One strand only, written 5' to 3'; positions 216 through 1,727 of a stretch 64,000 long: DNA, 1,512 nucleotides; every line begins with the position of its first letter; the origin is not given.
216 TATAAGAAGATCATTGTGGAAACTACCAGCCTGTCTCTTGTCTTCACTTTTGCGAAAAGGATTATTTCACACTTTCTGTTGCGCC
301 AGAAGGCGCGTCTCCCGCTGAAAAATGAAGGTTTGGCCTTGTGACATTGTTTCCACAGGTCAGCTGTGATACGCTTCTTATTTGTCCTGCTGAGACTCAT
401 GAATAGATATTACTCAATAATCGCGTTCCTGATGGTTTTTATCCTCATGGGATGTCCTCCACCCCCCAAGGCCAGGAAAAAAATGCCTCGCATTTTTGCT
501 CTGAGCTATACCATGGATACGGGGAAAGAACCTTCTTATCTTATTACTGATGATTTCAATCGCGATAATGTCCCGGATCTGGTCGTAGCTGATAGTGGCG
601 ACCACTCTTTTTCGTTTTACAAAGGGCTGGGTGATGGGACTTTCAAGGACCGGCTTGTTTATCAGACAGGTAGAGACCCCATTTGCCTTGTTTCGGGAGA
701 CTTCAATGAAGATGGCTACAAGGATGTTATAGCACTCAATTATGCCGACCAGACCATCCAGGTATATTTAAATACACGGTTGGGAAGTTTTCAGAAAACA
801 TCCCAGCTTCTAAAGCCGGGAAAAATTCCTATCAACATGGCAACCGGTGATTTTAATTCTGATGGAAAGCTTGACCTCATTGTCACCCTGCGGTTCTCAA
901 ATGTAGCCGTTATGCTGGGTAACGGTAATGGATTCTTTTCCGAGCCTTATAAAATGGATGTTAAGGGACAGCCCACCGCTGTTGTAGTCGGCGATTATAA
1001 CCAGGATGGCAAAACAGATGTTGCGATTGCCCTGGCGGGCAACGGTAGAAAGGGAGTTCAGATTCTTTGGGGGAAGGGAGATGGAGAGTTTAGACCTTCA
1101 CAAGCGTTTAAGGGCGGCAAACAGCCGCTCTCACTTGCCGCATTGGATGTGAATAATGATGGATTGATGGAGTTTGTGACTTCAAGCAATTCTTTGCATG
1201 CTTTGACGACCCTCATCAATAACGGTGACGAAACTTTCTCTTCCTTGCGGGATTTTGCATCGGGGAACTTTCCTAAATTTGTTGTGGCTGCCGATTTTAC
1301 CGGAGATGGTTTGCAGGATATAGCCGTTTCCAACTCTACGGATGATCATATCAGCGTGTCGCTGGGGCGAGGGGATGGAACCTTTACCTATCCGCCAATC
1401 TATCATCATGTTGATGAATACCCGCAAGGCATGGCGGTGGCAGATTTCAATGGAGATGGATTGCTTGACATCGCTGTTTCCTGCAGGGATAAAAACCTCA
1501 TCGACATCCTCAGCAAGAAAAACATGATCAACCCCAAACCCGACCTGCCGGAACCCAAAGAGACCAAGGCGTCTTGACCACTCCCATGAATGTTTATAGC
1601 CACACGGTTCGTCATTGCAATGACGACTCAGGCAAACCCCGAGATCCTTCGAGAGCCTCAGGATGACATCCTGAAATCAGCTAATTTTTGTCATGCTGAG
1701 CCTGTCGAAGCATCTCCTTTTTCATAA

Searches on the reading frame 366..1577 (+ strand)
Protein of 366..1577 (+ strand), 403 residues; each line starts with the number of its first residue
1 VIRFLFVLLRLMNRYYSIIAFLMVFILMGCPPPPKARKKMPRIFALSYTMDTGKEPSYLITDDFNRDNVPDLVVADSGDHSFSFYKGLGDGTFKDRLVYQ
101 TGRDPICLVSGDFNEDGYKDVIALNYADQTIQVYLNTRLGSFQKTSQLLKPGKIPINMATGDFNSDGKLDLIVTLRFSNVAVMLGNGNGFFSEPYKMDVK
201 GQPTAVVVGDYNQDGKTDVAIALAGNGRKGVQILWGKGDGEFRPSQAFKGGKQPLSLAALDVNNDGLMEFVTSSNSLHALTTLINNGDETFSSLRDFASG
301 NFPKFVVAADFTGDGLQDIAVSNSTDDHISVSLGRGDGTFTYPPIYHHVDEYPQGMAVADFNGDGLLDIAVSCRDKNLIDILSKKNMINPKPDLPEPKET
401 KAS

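Call 6: search_protein_families(library=pfam, proteins=[window:366-1577:+], max_evalue=1)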
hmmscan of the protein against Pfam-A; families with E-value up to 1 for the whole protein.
window:366-1577:+ (403 aa): 4 families
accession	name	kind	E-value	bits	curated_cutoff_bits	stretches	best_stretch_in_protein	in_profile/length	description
PF13517.12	FG-GAP_3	-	1e-57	193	26.9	6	310-371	1-61/61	FG-GAP-like repeat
PF01839.29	FG-GAP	-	2.4e-27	94.8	22.1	6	204-222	3-21/37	FG-GAP repeat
PF12256.14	TcdB_toxin_midN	-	0.0089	15.8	24.8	0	356-373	30-47/181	Insecticide toxin TcdB middle/N-terminal region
PF00404.24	Dockerin_1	-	0.12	13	22.9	0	252-266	28-42/57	Dockerin type I domain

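Call 7: search_protein_families(library=ncbifam, proteins=[window:366-1577:+], max_evalue=1)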
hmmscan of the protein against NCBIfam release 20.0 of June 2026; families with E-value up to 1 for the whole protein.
window:366-1577:+ (403 aa): 4 families
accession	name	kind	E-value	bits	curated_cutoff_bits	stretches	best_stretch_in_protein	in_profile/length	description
NF047539.1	XAC2610_fam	domain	2.2e-13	50.5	35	2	207-267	2-61/89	XAC2610-related protein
NF052323.1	T9SSA_dep_M6i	equivalog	6.3e-05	21.1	600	1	250-387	737-873/1043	T9SS-dependent M6-like inactivated metalloprotease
NF040734.1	CC-COOH_SaoC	equivalog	0.00017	21.4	80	0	150-176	42-68/148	Cys-Cys-COOH (seleno)protein SaoC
NF046077.1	LPS_M949_RS01915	subfamily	0.28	11.1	60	0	197-231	62-96/154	M949_RS01915 family surface polysaccharide biosynthesis protein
